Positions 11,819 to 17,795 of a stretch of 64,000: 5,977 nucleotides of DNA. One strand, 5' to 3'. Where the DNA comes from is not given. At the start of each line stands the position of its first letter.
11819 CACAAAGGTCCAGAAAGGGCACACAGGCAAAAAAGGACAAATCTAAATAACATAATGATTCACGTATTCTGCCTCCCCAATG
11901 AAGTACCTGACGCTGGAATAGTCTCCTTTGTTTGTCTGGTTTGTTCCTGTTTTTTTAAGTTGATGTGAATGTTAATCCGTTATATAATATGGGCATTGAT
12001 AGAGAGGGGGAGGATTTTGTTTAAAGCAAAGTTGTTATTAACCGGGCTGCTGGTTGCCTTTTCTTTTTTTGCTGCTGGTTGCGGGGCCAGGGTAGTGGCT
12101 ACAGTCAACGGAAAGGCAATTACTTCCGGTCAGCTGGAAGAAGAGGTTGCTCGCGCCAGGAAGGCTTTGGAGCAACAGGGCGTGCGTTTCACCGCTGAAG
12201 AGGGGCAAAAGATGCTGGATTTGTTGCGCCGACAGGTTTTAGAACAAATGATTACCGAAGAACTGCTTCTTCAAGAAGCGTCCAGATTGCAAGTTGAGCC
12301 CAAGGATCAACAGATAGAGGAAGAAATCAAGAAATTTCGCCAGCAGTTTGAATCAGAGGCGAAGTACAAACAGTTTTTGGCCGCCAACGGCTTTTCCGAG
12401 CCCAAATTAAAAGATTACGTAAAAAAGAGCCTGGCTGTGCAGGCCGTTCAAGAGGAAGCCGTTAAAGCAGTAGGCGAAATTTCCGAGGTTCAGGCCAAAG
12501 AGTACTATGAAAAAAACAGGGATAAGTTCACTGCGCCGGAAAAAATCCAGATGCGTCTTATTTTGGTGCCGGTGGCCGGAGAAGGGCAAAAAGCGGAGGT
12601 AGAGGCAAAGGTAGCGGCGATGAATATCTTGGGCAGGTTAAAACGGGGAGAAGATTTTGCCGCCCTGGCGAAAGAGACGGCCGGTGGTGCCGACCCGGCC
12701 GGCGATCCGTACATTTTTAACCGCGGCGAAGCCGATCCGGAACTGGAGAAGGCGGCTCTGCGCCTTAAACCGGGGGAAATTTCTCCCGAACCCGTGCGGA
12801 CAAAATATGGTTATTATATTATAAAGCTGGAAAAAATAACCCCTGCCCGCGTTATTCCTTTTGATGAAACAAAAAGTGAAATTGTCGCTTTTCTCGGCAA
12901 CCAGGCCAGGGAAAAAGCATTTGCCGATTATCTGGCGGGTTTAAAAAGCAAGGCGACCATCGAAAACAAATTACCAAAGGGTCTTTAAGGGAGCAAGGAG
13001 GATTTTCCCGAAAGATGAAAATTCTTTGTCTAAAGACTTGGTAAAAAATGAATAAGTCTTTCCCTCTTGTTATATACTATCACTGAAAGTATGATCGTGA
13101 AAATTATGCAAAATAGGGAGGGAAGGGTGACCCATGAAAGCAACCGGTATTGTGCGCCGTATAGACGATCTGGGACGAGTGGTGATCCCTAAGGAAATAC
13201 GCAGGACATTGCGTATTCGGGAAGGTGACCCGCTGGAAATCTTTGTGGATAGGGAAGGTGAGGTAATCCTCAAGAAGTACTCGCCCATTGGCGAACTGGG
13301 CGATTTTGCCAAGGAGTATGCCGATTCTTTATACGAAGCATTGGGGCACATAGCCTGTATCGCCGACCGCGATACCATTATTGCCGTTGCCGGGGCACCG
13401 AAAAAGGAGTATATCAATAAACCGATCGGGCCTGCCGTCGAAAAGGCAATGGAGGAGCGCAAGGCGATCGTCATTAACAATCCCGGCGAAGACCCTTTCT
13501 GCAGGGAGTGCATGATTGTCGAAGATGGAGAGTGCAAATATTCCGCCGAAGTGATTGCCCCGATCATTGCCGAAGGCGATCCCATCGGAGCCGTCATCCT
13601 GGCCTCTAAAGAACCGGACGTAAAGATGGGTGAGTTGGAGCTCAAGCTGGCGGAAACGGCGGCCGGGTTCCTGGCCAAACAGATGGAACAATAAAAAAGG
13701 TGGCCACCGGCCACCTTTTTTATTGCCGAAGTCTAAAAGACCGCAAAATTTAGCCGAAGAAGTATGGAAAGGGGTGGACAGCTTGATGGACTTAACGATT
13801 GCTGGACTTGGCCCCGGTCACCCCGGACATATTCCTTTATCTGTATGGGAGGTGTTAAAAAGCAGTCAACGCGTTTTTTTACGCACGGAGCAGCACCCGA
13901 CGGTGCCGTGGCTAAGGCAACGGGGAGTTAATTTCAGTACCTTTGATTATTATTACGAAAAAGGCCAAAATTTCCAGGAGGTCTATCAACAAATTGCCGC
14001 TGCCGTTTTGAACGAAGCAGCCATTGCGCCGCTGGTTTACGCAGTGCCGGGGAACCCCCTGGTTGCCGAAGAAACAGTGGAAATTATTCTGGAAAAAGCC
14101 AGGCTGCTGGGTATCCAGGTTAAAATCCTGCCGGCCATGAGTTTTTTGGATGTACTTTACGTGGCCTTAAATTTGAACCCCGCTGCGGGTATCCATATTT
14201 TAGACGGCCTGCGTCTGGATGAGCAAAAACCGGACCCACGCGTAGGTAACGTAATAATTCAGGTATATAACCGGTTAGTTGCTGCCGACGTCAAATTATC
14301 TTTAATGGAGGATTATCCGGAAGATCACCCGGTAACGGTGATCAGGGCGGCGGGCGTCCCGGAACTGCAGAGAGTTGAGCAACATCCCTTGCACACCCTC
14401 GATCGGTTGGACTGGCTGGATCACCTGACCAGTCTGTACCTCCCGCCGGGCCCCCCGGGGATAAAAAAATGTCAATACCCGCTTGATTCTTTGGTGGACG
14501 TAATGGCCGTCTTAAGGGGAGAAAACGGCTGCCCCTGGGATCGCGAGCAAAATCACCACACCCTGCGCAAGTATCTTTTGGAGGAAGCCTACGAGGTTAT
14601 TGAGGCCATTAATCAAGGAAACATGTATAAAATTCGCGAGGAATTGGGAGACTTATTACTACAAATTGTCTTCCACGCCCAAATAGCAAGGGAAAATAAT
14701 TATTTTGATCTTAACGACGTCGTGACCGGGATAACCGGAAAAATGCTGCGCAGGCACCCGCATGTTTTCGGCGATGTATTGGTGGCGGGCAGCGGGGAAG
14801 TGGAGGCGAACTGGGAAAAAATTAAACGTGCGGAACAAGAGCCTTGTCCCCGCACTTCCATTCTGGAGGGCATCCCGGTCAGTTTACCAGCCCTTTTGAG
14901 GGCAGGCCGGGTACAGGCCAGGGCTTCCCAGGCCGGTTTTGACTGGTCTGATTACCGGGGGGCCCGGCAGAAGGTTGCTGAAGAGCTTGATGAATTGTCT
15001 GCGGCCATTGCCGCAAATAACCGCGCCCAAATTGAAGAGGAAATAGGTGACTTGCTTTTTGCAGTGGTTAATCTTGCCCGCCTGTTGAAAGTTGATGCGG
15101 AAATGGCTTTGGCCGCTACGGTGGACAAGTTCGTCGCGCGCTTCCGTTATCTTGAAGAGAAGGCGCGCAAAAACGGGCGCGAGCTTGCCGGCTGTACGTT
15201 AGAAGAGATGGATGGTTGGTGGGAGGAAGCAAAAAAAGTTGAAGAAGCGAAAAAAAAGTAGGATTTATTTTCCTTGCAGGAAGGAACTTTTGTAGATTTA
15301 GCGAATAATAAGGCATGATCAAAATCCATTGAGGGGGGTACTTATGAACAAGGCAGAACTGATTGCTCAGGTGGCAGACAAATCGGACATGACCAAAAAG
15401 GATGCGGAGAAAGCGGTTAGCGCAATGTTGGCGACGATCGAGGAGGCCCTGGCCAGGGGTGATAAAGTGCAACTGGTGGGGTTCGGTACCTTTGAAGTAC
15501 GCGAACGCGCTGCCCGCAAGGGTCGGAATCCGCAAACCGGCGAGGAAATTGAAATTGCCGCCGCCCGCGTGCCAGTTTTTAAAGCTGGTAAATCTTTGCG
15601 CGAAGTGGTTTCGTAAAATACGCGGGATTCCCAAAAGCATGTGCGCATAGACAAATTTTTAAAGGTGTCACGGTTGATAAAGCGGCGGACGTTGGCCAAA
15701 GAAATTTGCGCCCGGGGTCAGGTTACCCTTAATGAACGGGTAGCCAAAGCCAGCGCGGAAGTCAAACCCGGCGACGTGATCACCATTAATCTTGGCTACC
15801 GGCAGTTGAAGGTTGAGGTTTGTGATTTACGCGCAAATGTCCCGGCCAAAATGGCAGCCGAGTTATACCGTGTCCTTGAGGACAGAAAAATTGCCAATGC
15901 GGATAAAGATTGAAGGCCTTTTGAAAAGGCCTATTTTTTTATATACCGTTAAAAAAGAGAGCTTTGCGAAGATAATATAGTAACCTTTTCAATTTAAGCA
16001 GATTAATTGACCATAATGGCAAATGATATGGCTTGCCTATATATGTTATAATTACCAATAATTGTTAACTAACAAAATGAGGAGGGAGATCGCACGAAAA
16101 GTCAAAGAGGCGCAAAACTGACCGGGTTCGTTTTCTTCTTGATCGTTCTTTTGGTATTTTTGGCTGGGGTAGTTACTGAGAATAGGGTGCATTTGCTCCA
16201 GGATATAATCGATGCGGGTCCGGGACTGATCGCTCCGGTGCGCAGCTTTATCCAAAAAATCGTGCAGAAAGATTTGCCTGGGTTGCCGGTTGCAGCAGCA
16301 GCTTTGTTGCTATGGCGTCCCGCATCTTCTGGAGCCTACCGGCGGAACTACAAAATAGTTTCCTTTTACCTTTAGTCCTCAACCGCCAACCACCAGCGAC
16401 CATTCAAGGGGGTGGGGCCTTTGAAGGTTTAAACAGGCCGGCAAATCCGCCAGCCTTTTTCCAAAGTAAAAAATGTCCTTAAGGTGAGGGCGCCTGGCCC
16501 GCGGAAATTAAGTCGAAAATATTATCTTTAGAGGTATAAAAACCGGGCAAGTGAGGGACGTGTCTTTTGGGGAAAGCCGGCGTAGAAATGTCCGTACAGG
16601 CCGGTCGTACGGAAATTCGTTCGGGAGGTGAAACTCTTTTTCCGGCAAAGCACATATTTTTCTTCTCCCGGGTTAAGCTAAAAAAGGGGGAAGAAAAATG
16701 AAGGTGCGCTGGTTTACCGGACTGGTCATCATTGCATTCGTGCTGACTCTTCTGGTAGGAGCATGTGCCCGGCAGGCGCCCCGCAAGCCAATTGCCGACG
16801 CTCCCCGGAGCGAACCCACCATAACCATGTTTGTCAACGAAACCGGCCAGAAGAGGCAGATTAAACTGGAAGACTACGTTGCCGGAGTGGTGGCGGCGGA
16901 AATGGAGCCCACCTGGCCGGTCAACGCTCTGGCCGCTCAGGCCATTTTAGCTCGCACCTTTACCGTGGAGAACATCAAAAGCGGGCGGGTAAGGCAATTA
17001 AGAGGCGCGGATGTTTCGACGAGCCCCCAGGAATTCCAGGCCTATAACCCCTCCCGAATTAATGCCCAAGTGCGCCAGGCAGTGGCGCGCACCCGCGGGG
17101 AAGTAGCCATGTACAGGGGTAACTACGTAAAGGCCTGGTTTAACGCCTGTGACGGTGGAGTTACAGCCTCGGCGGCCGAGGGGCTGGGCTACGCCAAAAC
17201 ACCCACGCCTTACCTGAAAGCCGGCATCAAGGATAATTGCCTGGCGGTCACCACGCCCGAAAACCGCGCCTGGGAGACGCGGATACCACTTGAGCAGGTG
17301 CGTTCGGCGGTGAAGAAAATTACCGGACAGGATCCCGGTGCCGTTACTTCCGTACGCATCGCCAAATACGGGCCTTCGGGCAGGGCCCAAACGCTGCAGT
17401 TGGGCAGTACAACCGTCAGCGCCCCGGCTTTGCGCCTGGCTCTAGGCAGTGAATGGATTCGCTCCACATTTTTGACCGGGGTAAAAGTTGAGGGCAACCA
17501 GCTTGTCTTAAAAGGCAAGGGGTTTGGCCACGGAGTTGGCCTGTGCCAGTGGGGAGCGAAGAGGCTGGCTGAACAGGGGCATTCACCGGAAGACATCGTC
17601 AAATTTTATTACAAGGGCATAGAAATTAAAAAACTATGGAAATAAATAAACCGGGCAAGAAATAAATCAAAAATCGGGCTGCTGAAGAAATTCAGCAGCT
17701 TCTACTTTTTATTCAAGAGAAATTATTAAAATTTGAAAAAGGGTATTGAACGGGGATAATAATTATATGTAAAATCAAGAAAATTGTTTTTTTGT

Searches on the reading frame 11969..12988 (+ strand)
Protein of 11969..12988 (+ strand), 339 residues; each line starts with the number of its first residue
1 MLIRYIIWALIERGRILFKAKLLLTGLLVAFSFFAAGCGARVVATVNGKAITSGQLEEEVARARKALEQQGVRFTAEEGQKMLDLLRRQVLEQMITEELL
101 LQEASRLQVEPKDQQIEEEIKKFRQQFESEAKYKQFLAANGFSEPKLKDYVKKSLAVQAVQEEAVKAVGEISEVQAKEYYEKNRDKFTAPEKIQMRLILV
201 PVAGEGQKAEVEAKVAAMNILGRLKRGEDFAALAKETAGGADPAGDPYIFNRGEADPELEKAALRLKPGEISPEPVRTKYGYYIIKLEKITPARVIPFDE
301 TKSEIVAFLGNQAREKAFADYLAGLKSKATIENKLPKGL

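Call 49: search_protein_families(library=pfam, proteins=[window:11969-12988:+], max_evalue=0.00001)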
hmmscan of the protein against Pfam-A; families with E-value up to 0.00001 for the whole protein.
window:11969-12988:+ (339 aa): 6 families
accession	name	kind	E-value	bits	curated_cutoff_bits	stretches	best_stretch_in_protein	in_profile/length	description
PF13624.11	SurA_N_3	-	1.1e-22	81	27.2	1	21-160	15-161/162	SurA-like N-terminal domain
PF13145.12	Rotamase_2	-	1e-18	68.7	27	1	171-302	1-120/121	PPIC-type PPIASE domain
PF13616.12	Rotamase_3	-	6.5e-16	59.4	22.5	1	183-288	10-113/116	PPIC-type PPIASE domain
PF13623.11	SurA_N_2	-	1.5e-15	57.7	28.5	1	33-137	34-130/145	SurA-like N-terminal domain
PF00639.27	Rotamase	-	4.2e-15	56.9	21.7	1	198-288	2-96/97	PPIC-type PPIASE domain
PF09312.16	SurA_N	-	3.9e-11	43.6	30.8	1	41-160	3-117/118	SurA N-terminal domain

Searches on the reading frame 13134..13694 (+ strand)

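Call 73: search_protein_families(library=pfam, proteins=[window:13134-13694:+], max_evalue=0.00001)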
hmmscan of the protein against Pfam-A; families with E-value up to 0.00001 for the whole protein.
window:13134-13694:+ (186 aa): 4 families
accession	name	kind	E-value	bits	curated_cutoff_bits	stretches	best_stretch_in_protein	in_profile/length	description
PF15714.11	SpoVT_C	-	5.5e-52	175.6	27.5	1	54-185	1-128/128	Stage V sporulation protein T C-terminal, transcription factor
PF04014.23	MazE_antitoxin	-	1.6e-13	50.8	24.7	1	7-51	1-45/48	Antidote-toxin recognition MazE, bacterial antitoxin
PF13185.12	GAF_2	-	8.1e-09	36.2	28.6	1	72-180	21-131/136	GAF domain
PF01590.32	GAF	-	6.1e-08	33.7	22.4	1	58-182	5-131/133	GAF domain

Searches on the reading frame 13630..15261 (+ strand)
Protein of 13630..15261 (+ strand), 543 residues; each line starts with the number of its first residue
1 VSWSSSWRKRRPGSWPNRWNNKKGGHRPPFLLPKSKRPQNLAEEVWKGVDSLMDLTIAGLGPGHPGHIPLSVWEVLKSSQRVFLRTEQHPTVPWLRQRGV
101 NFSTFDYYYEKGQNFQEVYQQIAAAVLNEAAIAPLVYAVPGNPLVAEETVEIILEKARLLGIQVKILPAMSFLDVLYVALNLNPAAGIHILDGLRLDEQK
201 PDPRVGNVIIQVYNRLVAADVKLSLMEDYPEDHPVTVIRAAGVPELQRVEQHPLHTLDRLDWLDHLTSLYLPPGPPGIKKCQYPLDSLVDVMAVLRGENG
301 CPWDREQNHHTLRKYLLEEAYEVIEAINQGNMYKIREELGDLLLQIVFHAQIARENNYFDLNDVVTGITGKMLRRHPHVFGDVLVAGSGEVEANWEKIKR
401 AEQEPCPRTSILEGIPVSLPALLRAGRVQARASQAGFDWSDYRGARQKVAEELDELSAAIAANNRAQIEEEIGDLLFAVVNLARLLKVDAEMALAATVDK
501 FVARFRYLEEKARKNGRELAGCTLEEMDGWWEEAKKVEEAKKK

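Call 73: search_protein_families(library=pfam, proteins=[window:13630-15261:+], max_evalue=0.00001)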
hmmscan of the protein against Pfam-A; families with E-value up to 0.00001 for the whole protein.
window:13630-15261:+ (543 aa): 3 families
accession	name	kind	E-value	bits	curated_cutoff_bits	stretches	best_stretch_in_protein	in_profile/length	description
PF03819.22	MazG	-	2.9e-42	143.3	22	2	307-380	1-74/74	MazG nucleotide pyrophosphohydrolase domain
PF00590.25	TP_methylase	-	1e-20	75.1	27.8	1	55-257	2-211/212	Tetrapyrrole (Corrin/Porphyrin) Methylases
PF01503.22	PRA-PH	-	1.4e-11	45.1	21.3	0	446-493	31-78/86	Phosphoribosyl-ATP pyrophosphohydrolase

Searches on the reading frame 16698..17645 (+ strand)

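Call 73: search_protein_families(library=pfam, proteins=[window:16698-17645:+], max_evalue=0.00001)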
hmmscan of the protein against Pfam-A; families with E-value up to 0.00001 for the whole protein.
window:16698-17645:+ (315 aa): 1 family
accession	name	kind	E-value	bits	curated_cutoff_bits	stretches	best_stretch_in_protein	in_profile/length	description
PF08486.15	SpoIID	-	7.2e-22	78.3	23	1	49-139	5-97/97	Stage II sporulation protein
